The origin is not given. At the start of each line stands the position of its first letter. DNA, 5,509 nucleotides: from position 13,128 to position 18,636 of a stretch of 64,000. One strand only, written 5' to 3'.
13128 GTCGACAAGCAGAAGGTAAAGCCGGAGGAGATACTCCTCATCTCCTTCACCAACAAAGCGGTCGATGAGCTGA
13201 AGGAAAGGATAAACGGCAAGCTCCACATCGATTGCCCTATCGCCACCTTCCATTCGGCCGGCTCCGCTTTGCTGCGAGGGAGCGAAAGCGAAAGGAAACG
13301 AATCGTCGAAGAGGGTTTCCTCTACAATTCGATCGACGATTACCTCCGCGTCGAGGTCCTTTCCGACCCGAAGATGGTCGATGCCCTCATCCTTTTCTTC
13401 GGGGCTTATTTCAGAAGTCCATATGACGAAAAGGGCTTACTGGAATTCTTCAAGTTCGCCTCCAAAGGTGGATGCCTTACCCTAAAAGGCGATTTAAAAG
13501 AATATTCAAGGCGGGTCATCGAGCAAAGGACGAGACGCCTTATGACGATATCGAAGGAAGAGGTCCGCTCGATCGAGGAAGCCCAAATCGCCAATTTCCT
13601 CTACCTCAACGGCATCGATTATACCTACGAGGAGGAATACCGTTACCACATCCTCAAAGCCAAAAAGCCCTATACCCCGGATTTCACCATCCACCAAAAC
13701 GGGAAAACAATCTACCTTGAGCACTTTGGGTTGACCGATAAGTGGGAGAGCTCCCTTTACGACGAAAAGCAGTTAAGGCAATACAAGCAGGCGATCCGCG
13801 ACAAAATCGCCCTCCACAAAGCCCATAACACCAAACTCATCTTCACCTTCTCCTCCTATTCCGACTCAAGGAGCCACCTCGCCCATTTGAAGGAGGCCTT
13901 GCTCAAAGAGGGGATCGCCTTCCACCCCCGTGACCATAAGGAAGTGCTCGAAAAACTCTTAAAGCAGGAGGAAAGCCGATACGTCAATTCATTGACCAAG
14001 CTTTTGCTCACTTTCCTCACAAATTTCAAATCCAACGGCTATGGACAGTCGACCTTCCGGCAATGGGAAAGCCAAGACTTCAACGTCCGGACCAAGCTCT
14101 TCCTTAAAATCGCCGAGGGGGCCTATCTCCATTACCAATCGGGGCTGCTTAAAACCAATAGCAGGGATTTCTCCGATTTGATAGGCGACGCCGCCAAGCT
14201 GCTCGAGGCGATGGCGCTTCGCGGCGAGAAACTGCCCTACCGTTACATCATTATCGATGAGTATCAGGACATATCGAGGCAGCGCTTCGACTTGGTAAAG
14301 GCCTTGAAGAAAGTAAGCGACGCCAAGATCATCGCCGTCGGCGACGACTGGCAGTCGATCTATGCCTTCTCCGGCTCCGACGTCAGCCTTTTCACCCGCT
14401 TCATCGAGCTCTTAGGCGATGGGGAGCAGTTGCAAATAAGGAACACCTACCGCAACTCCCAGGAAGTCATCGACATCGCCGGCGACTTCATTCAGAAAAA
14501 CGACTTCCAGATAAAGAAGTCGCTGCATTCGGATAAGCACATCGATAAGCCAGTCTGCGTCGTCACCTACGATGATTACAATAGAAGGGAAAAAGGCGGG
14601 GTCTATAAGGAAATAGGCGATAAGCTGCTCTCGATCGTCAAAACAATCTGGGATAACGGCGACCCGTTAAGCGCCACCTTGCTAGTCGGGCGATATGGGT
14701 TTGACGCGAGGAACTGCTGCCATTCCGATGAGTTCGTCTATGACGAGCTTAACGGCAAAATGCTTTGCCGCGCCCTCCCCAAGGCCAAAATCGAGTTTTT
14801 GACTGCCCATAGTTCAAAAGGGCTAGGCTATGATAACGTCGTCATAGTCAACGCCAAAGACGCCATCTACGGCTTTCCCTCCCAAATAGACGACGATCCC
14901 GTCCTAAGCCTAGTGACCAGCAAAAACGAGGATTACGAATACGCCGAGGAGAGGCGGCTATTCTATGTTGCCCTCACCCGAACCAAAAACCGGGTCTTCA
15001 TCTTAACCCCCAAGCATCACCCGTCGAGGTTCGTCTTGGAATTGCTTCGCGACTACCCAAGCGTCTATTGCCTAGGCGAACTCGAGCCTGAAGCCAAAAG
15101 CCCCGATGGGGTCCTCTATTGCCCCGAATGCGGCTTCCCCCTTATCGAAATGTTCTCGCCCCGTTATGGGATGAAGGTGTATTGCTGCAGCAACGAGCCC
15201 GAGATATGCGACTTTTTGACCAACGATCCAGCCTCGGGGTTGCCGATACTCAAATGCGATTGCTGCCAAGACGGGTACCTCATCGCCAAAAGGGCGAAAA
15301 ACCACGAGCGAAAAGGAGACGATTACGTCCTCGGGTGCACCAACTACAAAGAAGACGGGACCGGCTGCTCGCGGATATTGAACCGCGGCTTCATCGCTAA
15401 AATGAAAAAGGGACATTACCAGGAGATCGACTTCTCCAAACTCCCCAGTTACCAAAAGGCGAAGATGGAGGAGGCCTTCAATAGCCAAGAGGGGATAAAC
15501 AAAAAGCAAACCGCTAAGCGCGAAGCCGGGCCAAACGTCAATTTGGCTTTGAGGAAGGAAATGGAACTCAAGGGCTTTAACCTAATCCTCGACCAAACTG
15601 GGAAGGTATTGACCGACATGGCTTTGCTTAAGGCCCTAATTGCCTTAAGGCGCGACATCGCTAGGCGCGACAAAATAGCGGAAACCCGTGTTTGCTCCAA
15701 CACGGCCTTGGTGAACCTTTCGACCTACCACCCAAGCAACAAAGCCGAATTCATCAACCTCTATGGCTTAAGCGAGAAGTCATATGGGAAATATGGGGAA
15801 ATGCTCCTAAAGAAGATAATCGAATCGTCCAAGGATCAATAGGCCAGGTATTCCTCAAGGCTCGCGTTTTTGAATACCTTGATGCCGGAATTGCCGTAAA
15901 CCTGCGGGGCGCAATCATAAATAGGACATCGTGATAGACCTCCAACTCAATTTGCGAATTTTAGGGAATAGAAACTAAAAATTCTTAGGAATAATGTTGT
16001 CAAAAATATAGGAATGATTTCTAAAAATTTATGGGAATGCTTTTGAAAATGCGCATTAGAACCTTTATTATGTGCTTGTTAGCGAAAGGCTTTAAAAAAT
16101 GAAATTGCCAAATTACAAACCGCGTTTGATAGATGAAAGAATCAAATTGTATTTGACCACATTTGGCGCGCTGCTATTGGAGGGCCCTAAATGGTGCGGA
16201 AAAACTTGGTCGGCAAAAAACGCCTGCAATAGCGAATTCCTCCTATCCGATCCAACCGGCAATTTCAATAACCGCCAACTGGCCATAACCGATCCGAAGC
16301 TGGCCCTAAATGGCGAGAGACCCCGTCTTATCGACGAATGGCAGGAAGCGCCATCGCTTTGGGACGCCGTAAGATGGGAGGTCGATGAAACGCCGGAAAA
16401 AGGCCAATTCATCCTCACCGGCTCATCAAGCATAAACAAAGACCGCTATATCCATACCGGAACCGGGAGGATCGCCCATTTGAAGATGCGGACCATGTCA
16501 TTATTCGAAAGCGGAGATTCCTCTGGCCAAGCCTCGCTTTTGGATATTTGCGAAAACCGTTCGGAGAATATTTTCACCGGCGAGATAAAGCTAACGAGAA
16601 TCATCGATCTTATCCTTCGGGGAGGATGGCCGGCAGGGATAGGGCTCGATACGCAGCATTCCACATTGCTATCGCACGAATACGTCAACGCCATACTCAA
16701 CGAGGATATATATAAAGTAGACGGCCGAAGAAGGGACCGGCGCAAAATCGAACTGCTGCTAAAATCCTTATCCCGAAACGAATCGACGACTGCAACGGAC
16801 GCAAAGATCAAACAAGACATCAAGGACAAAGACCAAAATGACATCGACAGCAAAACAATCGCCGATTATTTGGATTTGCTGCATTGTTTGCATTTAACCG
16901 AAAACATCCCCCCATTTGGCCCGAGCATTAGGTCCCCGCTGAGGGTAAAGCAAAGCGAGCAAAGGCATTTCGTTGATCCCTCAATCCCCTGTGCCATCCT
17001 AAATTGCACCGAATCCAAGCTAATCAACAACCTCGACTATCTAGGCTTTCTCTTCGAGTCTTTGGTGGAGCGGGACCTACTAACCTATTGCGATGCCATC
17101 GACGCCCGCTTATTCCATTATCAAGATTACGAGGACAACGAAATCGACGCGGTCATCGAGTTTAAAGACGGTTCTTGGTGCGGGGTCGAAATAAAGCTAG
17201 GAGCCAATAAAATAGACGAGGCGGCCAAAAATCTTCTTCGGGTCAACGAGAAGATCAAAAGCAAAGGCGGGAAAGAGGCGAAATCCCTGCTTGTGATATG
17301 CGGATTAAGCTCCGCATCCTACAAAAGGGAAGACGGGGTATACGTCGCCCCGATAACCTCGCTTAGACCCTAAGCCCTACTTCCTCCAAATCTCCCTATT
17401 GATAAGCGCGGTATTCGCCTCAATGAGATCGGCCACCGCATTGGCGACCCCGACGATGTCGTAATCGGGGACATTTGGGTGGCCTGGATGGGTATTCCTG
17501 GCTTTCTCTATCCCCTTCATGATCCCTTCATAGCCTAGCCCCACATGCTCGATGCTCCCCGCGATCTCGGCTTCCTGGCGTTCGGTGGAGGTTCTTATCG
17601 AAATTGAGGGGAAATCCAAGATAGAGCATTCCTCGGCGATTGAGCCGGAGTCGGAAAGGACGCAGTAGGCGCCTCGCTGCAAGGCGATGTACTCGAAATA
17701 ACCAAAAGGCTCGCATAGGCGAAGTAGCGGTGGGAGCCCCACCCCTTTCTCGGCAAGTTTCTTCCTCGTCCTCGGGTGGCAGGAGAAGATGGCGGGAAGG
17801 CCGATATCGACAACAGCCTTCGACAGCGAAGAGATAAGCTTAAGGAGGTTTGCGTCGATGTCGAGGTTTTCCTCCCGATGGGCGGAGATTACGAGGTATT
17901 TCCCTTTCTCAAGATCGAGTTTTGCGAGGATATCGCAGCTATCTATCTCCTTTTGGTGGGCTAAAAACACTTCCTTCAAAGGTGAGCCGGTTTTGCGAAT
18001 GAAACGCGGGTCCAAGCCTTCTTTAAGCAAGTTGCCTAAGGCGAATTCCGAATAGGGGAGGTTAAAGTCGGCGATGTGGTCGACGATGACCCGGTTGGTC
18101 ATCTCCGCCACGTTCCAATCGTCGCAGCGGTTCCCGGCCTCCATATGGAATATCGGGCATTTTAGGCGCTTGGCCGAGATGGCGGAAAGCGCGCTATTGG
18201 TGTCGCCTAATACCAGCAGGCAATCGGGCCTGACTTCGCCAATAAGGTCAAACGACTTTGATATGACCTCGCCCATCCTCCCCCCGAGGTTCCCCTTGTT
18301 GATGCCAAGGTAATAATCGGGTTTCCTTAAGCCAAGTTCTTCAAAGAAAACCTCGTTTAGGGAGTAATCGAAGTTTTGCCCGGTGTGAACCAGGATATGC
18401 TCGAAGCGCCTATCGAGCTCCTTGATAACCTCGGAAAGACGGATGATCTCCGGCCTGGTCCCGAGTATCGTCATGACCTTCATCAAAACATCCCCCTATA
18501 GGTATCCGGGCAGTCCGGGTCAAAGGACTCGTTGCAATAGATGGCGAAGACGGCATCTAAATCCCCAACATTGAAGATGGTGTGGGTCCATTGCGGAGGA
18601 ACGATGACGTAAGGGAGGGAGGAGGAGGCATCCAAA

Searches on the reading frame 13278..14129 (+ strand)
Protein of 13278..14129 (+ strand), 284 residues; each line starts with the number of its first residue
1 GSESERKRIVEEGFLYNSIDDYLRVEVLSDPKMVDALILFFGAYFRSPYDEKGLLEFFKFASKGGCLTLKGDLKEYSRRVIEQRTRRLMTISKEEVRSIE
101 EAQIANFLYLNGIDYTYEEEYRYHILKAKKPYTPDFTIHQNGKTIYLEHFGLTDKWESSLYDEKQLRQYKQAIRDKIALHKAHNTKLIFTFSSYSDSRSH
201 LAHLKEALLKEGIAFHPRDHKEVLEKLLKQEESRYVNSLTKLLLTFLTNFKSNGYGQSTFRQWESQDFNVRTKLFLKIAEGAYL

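Call 29: search_protein_families(library=pfam, proteins=[window:13278-14129:+], max_evalue=10)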
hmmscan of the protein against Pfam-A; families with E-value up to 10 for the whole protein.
window:13278-14129:+ (284 aa): 1 family
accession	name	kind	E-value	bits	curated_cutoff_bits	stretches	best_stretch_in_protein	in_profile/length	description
PF05367.17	Phage_endo_I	-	0.0055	16.8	29.1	1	95-152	14-69/149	Phage endonuclease I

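Call 57: predict_structure(alignment_id=A3)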
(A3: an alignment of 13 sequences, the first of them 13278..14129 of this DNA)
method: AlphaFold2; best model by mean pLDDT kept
length: 284 residues; sequences in the alignment: 13
mean_pLDDT: 74.5   pTM: 0.64
mean pLDDT of the five models: 74.5, 73.0, 71.6, 70.7, 68.3
residues with pLDDT >= 90: 86; 70-90: 100; 50-70: 56; < 50: 42
segments of 3 or more residues with pLDDT < 50: 1-9, 42-74
pLDDT, mean of each block of 10 residues (from residue 1): 42 78 77 58 39 38 33 53 73 84 93 88 62 87 91 90 91 91 93 91 95 88 66 68 77 83 76 78 87
secondary structure, 60 per line:
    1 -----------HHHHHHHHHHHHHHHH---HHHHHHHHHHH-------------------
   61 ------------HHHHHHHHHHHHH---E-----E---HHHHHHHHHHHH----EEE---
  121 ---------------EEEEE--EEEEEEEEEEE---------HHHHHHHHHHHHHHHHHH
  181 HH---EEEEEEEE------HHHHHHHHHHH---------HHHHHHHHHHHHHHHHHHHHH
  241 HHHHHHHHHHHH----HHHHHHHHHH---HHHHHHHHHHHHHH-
elements in order: H12-27 H31-41 H73-85 H99-110 E115-117 E136-140 E143-153 H163-182 E186-193 H200-210 H220-252 H257-266 H270-283

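Call 59: fold_search(model_id=the predicted structure, library=pdb)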
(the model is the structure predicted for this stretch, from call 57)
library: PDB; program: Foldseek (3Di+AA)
matches with E <= 10: 274; with E <= 0.001: 0
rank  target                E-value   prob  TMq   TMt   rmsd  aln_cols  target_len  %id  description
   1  9dou_A                1.1e-02  0.57  0.18  0.08  16.8       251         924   12  Taeniopygia guttata R2 retrotransposon (R2Tg) initiating target-primed reverse transcription (released 2025-05-21)
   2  4i1t                  1.4e-02  0.47  0.15  0.22  16.2       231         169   16  Crystal structure of the cap-snatching endonuclease from Pichinde virus (released 2014-02-26)
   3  5ltn_A                4.7e-02  0.16  0.13  0.17  17.1       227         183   14  Crystal structure of Lymphocytic choriomeningitis mammarenavirus endonuclease complexed with DPBA (released 2017-09-13)
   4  2eo0_A                5.2e-02  0.77  0.21  0.40  15.0       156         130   19  Crystal Structure of Holliday Junction Resolvase ST1444 (released 2007-10-02)
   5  8gy8_A                5.5e-02  0.92  0.18  0.14   6.0        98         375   24  The structure of Bax1 from Pyrococcus furiosus (released 2023-09-27)
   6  5ltn_B                6.5e-02  0.14  0.14  0.18  16.4       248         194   14  Crystal structure of Lymphocytic choriomeningitis mammarenavirus endonuclease complexed with DPBA (released 2017-09-13)
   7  2eo0_B                7.3e-02  0.72  0.20  0.41  15.2       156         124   19  Crystal Structure of Holliday Junction Resolvase ST1444 (released 2007-10-02)
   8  8gh6_A                9.2e-02  0.23  0.20  0.09  17.1       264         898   12  Bombyx mori R2 retrotransposon initiating target-primed reverse transcription (released 2023-04-05)
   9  5lts_A                9.7e-02  0.14  0.14  0.19  17.0       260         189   12  Crystal structure of Lymphocytic choriomeningitis mammarenavirus endonuclease Mutant D118A (released 2017-09-13)
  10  5ltf_B                1.0e-01  0.12  0.14  0.17  17.6       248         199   14  Crystal structure of Lymphocytic choriomeningitis mammarenavirus endonuclease complexed with catalytic ions (released 2017-09-13)
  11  3jsb_A                1.1e-01  0.15  0.14  0.19  16.6       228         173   12  Crystal structure of the N-terminal domain of the Lymphocytic Choriomeningitis Virus L protein (released 2010-09-15)
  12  5lts_B                1.3e-01  0.14  0.14  0.18  16.1       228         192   12  Crystal structure of Lymphocytic choriomeningitis mammarenavirus endonuclease Mutant D118A (released 2017-09-13)
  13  3jsb_B                1.4e-01  0.13  0.14  0.18  16.7       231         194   12  Crystal structure of the N-terminal domain of the Lymphocytic Choriomeningitis Virus L protein (released 2010-09-15)
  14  7ela_A                1.5e-01  0.16  0.16  0.05  18.1       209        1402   14  Structure of Lassa virus polymerase in complex with 3'-vRNA and Z mutant (F36A) (released 2021-05-05)
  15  3ajv_C                1.6e-01  0.92  0.19  0.30   5.4        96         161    9  Splicing endonuclease from Aeropyrum pernix (released 2010-11-17)
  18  4tkd_B                1.8e-01  0.94  0.19  0.41   4.9        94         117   16  Sulfolobus solfataricus HJC mutants (released 2015-08-12)
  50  4tkd_D                5.9e-01  0.66  0.19  0.42   5.0        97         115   18  Sulfolobus solfataricus HJC mutants (released 2015-08-12)
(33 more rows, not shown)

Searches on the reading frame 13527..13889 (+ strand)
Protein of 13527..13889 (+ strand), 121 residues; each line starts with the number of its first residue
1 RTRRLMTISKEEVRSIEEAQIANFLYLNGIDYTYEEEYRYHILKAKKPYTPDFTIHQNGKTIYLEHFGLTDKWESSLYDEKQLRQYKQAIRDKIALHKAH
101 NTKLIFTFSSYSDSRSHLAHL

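Call 81: search_protein_representatives(protein=window:13527-13889:+)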
Query: 121 residues. Proteins with E-value up to 0.001 (for the whole library): 1356; up to 1e-10: 321; up to 1e-30: 18. The best 150 are listed.
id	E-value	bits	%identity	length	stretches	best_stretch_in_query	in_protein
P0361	8.9e-52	190.3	92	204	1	1-98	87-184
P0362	4.1e-37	143.1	59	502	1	1-121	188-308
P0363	6.3e-36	139.2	60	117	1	14-121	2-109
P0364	8.4e-36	138.8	57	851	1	2-121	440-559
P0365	2.1e-34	134.4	52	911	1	2-121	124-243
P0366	3.4e-34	133.7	55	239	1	1-121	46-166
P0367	4.0e-34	133.4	58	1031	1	5-121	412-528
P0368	5.4e-34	133.0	55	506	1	4-121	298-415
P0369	1.4e-33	131.7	54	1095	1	4-120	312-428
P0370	1.7e-33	131.4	55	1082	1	1-121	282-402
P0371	2.9e-33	130.7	54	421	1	1-121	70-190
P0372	2.9e-33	130.7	53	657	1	1-120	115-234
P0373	3.0e-33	130.6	52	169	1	2-121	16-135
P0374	9.7e-33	129.0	55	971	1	2-121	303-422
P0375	1.7e-32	128.2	54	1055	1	5-121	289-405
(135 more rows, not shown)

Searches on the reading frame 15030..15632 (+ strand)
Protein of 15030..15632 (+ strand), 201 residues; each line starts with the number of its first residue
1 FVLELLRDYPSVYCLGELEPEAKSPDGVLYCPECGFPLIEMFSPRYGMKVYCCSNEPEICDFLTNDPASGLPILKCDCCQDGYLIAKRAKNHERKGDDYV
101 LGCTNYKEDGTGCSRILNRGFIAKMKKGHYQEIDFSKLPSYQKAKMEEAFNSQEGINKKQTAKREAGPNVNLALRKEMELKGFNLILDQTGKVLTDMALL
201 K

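Call 29: search_protein_families(library=pfam, proteins=[window:15030-15632:+], max_evalue=10)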
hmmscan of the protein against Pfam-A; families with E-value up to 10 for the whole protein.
window:15030-15632:+ (201 aa): 4 families
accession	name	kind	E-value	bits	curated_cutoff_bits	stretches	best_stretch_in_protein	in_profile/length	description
PF13408.12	Zn_ribbon_recom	-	0.00011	23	25.3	2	73-115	5-41/58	Recombinase zinc beta ribbon domain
PF01396.24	Zn_ribbon_Top1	-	0.0054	16.9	32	1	30-67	3-37/39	Topoisomerase DNA binding C4 zinc finger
PF04833.20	COBRA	-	0.013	15.8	27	1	48-92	55-96/169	COBRA-like protein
PF02591.20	Zn_ribbon_9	-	0.22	12.1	29.1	1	23-35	18-30/33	C4-type zinc ribbon domain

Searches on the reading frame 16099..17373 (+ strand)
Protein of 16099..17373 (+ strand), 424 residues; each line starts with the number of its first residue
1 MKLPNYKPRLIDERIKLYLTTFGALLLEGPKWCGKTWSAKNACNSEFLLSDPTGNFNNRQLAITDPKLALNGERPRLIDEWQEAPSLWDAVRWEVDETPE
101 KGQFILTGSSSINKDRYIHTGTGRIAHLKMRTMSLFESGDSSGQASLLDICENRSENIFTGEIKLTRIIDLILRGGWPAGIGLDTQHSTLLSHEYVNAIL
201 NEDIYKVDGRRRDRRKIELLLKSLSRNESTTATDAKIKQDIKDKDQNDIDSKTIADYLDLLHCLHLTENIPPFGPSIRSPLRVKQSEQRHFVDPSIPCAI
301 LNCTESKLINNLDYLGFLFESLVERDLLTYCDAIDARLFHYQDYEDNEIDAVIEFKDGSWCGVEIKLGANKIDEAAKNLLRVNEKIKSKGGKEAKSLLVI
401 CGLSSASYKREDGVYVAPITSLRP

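Call 3: search_protein_families(library=pfam, proteins=[window:16099-17373:+], max_evalue=0.01)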
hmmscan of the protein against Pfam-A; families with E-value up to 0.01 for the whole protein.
window:16099-17373:+ (424 aa): 2 families
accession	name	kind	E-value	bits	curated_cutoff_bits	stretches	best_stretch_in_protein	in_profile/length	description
PF13635.12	DUF4143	-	4.9e-28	98.3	28.1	1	202-367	2-159/160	Domain of unknown function (DUF4143)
PF13173.12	AAA_14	-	1.2e-11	45.1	27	1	24-137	4-127/129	AAA domain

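Call 4: search_protein_families(library=padloc, proteins=[window:16099-17373:+], max_evalue=0.01)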
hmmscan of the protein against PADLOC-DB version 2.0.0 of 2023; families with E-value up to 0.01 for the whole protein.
window:16099-17373:+ (424 aa): 6 families
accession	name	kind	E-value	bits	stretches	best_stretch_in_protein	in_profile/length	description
PDLC04790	PDC-S01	-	4.3e-58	195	1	5-422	10-417/422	-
PDLC04789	PDC-S01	-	3.1e-18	64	1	9-373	4-346/375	-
PDLC04787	PDC-S01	-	1e-11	42.3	1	75-307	95-310/412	-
PDLC04788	PDC-S01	-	1.6e-10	38.5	1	77-370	89-385/448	-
PDLC04786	PDC-S01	-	2e-06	24.9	1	77-380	92-399/439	-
PDLC04792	PDC-S01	-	2e-06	24.7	1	314-384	335-402/452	-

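Call 5: search_protein_families(library=ncbifam, proteins=[window:16099-17373:+], max_evalue=0.01)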
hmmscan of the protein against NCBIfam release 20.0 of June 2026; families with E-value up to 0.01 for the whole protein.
window:16099-17373:+ (424 aa): 0 families

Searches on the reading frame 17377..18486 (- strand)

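Call 82: search_protein_families(library=ncbifam, proteins=[window:17377-18486:-], max_evalue=1e-10)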
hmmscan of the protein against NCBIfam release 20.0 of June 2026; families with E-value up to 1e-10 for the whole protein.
window:17377-18486:- (369 aa): 2 families
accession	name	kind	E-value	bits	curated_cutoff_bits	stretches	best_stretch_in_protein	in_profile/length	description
TIGR00236.1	wecB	equivalog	1.6e-58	198.6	210.15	1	2-328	1-331/366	non-hydrolyzing UDP-N-acetylglucosamine 2-epimerase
TIGR03568.1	NeuC_NnaA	equivalog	1.8e-13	50.1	235.9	1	3-331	2-338/365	UDP-N-acetylglucosamine 2-epimerase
